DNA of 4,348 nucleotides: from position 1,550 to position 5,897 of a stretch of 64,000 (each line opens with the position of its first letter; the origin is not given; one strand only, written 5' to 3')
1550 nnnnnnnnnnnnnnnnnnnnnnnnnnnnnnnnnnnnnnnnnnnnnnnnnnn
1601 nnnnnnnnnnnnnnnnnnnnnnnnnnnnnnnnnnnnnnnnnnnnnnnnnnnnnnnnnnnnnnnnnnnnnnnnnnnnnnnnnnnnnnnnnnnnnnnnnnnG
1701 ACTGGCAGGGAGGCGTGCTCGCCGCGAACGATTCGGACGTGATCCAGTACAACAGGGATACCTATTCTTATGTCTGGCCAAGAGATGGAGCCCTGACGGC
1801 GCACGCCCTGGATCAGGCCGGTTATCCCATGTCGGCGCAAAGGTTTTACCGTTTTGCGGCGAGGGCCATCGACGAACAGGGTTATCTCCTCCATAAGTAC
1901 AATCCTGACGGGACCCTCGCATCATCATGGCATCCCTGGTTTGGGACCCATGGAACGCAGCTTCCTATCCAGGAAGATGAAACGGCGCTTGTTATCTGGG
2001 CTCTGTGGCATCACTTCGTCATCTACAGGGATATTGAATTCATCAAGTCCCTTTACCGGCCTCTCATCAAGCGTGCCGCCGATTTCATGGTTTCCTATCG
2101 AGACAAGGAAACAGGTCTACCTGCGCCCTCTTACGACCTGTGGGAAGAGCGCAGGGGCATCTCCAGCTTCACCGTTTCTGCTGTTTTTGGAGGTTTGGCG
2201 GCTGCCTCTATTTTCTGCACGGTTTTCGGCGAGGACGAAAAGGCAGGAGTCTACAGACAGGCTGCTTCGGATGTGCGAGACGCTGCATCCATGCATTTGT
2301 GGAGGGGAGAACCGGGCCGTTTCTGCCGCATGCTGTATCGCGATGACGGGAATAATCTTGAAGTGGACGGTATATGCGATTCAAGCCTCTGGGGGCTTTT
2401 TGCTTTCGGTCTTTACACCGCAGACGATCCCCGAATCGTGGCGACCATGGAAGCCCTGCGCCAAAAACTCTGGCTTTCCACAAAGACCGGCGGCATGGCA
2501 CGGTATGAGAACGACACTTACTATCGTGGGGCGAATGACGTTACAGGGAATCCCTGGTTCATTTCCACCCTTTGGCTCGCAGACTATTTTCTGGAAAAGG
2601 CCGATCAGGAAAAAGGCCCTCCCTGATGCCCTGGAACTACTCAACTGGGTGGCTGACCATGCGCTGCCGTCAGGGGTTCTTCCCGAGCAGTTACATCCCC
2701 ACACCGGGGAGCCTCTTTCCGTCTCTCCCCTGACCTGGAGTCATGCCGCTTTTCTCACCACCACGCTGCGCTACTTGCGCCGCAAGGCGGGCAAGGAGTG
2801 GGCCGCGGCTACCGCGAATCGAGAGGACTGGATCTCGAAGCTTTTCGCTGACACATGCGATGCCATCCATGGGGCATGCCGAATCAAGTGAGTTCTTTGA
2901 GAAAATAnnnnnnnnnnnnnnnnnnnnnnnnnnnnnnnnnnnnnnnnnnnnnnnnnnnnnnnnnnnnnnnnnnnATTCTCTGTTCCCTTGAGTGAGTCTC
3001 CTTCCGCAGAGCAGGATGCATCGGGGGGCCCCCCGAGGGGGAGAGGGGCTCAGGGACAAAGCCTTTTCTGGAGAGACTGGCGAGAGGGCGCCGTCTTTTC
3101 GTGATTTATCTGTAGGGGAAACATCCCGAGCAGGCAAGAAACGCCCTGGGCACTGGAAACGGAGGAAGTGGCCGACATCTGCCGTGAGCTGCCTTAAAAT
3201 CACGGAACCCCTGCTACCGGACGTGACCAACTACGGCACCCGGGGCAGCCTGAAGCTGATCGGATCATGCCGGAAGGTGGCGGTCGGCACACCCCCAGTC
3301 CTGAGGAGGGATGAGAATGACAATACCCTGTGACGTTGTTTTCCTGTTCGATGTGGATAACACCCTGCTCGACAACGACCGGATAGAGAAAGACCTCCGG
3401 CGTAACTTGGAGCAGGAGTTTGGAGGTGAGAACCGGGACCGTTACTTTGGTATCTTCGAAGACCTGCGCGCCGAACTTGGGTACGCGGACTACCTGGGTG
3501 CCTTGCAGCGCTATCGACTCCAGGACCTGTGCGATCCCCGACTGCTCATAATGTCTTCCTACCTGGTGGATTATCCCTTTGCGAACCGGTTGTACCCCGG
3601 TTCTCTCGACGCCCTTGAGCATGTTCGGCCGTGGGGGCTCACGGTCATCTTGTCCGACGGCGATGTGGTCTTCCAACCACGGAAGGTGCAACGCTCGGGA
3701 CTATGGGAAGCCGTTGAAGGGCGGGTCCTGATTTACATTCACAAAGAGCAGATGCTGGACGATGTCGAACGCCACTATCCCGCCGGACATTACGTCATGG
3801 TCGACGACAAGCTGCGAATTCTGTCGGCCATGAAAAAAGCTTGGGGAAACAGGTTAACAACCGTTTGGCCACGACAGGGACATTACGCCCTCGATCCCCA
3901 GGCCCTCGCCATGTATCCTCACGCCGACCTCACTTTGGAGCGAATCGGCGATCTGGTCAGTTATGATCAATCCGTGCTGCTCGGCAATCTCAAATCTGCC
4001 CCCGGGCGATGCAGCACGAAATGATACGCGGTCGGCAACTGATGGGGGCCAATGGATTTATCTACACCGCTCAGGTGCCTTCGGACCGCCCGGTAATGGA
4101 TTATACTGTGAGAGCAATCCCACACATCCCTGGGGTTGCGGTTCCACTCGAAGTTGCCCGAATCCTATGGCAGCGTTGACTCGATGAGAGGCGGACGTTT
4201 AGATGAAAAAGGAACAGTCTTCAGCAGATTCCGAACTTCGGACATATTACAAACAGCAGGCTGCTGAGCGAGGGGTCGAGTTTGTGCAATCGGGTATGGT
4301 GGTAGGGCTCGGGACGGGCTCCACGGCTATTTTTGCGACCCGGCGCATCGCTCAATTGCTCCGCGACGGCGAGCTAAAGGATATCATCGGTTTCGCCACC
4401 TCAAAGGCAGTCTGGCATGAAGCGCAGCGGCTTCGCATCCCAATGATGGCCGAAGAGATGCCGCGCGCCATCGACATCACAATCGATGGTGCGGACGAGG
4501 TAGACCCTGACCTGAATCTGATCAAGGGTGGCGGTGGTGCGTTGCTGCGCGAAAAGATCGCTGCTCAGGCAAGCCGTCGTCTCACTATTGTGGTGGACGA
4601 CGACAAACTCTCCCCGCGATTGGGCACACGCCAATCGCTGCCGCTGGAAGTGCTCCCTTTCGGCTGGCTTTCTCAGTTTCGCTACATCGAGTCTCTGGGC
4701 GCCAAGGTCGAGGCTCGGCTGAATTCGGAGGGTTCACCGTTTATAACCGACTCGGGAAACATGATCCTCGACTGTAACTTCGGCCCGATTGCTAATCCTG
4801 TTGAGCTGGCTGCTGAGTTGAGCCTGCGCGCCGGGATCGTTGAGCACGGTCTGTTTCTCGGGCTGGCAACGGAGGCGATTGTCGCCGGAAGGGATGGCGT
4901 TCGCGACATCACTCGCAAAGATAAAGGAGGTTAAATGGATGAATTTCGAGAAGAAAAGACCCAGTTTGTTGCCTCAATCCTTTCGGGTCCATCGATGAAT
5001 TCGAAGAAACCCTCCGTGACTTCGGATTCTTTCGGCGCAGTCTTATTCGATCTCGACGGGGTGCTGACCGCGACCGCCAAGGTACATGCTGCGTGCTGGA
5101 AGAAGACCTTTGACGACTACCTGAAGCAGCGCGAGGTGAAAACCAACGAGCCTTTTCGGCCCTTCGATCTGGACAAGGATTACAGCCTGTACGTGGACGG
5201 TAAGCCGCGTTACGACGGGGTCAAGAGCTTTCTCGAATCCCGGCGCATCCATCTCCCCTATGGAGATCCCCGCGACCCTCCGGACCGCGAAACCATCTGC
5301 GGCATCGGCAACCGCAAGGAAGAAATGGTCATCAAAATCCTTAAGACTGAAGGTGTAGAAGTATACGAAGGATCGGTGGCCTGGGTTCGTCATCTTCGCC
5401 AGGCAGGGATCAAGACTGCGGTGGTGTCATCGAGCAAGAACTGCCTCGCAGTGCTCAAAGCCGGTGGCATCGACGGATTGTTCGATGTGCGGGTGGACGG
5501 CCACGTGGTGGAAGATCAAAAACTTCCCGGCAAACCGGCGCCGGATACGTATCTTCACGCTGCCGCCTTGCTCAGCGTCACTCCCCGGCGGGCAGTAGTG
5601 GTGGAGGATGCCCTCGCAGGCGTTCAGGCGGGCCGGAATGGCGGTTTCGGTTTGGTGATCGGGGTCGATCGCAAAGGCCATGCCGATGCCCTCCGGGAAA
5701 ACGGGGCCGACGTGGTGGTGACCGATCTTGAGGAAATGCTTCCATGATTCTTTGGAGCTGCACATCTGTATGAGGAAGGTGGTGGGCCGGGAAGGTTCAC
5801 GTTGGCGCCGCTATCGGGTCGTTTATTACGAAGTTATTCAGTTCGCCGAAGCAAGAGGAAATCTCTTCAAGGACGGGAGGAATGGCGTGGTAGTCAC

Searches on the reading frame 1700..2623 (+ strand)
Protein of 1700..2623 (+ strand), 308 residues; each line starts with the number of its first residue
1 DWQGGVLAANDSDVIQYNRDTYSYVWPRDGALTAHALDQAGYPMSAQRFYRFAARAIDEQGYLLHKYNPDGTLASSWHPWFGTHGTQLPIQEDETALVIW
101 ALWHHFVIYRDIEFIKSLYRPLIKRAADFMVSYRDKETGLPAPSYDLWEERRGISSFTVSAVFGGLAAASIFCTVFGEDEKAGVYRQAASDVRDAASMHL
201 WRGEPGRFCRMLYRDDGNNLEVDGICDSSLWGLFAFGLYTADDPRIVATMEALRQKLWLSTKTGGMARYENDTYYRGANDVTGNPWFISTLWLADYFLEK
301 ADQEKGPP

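Call 59: find_homologous_proteins(query=window:1700-2623:+, max_evalue=1e-30)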
Query window:1700-2623:+ (308 aa): 1283 proteins with E <= 1e-30 among 3454 candidates; the best 120 are listed.
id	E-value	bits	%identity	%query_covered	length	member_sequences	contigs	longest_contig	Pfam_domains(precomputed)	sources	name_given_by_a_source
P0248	5.9e-181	619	86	100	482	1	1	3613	PF00723.28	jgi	jgi:GH15 family glucan-1,4-alpha-glucosidase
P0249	1.1e-176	605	83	98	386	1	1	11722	PF00723.28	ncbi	ncbi:MAG: hypothetical protein C4523_18875, partial [Myxococcales bacterium]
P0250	9.9e-159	546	74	99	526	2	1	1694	PF00723.28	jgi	jgi:GH15 family glucan-1,4-alpha-glucosidase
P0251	5.6e-156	537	74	99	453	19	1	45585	PF00723.28,PF22422.3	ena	-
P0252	7.4e-153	526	76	94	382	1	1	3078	PF00723.28,PF22422.3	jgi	jgi:GH15 family glucan-1,4-alpha-glucosidase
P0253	1.7e-151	522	71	98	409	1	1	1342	PF00723.28,PF22422.3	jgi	-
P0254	7.7e-149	513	70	99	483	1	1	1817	PF00723.28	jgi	jgi:GH15 family glucan-1,4-alpha-glucosidase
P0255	9.7e-145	500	69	99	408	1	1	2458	PF00723.28,PF22422.3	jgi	jgi:glucoamylase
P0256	2.0e-144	499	71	99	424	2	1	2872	PF00723.28,PF22422.3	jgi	jgi:GH15 family glucan-1,4-alpha-glucosidase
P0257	3.1e-144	498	68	97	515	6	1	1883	PF00723.28,PF22422.3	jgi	jgi:GH15 family glucan-1,4-alpha-glucosidase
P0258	1.1e-142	493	70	99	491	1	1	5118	PF00723.28,PF22422.3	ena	-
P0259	1.5e-142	493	72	94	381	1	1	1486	PF00723.28,PF22422.3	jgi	jgi:GH15 family glucan-1,4-alpha-glucosidase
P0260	7.8e-142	490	67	97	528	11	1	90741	PF00723.28,PF22422.3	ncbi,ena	-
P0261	3.6e-141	488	67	99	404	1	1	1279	PF00723.28,PF22422.3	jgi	-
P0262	8.5e-141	487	68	99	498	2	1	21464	PF00723.28,PF22422.3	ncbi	-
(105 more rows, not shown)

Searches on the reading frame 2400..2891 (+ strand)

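Call 35: search_protein_families(library=pfam, proteins=[window:2400-2891:+], max_evalue=0.001)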
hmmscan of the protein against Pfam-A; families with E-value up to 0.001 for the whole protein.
window:2400-2891:+ (163 aa): 1 family
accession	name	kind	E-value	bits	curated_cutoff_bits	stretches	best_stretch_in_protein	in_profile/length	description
PF00723.27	Glyco_hydro_15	-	1.4e-06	27.9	22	1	80-121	384-425/427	Glycosyl hydrolases family 15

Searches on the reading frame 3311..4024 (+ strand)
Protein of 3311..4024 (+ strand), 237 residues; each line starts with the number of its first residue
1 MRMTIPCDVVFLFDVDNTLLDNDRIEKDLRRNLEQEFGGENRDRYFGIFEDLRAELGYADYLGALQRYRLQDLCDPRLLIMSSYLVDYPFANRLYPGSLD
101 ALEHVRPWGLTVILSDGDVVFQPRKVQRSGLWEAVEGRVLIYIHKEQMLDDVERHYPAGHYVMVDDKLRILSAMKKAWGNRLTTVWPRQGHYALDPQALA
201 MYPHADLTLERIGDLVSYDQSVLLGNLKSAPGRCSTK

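Call 15: search_protein_families(library=ncbifam, proteins=[window:3311-4024:+])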
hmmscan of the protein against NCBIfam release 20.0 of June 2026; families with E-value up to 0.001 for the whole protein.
window:3311-4024:+ (237 aa): 1 family
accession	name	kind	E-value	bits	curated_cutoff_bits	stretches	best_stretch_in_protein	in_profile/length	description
TIGR02253.1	CTE7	subfamily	4.6e-05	23.3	169.75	1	10-131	4-133/221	TIGR02253 family HAD-type hydrolase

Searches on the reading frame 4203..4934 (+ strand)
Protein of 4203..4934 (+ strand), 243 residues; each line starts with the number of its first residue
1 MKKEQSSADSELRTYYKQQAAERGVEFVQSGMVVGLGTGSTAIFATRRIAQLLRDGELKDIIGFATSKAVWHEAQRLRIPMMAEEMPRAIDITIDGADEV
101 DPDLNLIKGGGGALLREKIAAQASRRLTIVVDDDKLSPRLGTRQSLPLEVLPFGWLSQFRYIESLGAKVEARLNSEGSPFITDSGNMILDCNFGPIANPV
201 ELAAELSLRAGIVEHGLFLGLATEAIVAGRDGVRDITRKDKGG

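Call 15: search_protein_families(library=ncbifam, proteins=[window:4203-4934:+])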
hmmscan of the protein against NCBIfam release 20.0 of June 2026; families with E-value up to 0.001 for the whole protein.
window:4203-4934:+ (243 aa): 3 families
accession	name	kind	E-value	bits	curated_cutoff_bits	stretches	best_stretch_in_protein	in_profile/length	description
NF001924.0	PRK00702.1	equivalog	5.1e-68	228.8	192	1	16-237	7-221/223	ribose-5-phosphate isomerase RpiA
TIGR00021.1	rpiA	equivalog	8e-68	228.1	126.4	1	17-233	2-217/218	ribose 5-phosphate isomerase A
NF010585.0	PRK13978.1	equivalog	4e-46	157.3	365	1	22-234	13-224/228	ribose 5-phosphate isomerase A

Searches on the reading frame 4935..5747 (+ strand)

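Call 15: search_protein_families(library=ncbifam, proteins=[window:4935-5747:+])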
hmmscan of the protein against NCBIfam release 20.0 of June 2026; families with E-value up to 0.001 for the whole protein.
window:4935-5747:+ (270 aa): 25 families
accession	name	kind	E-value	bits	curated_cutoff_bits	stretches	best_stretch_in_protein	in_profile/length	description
TIGR02009.1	PGMB-YQAB-SF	subfamily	4.3e-48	164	153.35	1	35-239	3-183/186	beta-phosphoglucomutase family hydrolase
TIGR01990.1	bPGM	equivalog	6.2e-27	94.8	189.4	1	35-238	3-181/187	beta-phosphoglucomutase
NF008610.0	PRK11587.1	equivalog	3.1e-17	62.7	282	1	136-268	77-203/219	sugar phosphatase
NF053653.1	InDiPhoBT2121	equivalog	7.3e-17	61.7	245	2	139-268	83-211/216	inorganic diphosphatase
TIGR01509.1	HAD-SF-IA-v3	subfamily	1e-15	58.2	29.4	1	132-241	55-152/154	HAD-IA family hydrolase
TIGR01454.1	AHBA_synth_RP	hypoth_equivalog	2.6e-15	56.6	246.65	1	138-269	71-200/205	AHBA synthesis associated protein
NF009804.0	PRK13288.1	equivalog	2.3e-13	50.1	218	1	139-267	79-205/215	pyrophosphatase PpaX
NF009695.0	PRK13222.1-2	equivalog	1.2e-12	47.8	225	1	141-268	93-218/226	phosphoglycolate phosphatase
TIGR02253.1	CTE7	subfamily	3.2e-12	46.7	169.75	1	134-269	87-221/221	TIGR02253 family HAD-type hydrolase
NF046057.1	bifunc_MtlD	equivalog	6.4e-12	44.7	800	1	124-239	74-187/683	bifunctional mannitol-1-phosphate dehydrogenase/phosphatase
NF008000.0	PRK10725.1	equivalog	1.3e-11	45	215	1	171-240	117-182/188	fructose-1-phosphate/6-phosphogluconate phosphatase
TIGR01449.2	PGP_bact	equivalog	1.4e-11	44.3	180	1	138-269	81-210/213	phosphoglycolate phosphatase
NF008087.0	PRK10826.1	equivalog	3.3e-10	40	191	1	132-239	83-187/222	hexitol phosphatase HxpB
TIGR03351.1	PhnX-like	hypoth_equivalog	1e-07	32.1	218.9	1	119-268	64-215/220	phosphonatase-like hydrolase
TIGR01422.2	phosphonatase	equivalog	1.4e-07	31.1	220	1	116-249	73-204/251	phosphonoacetaldehyde hydrolase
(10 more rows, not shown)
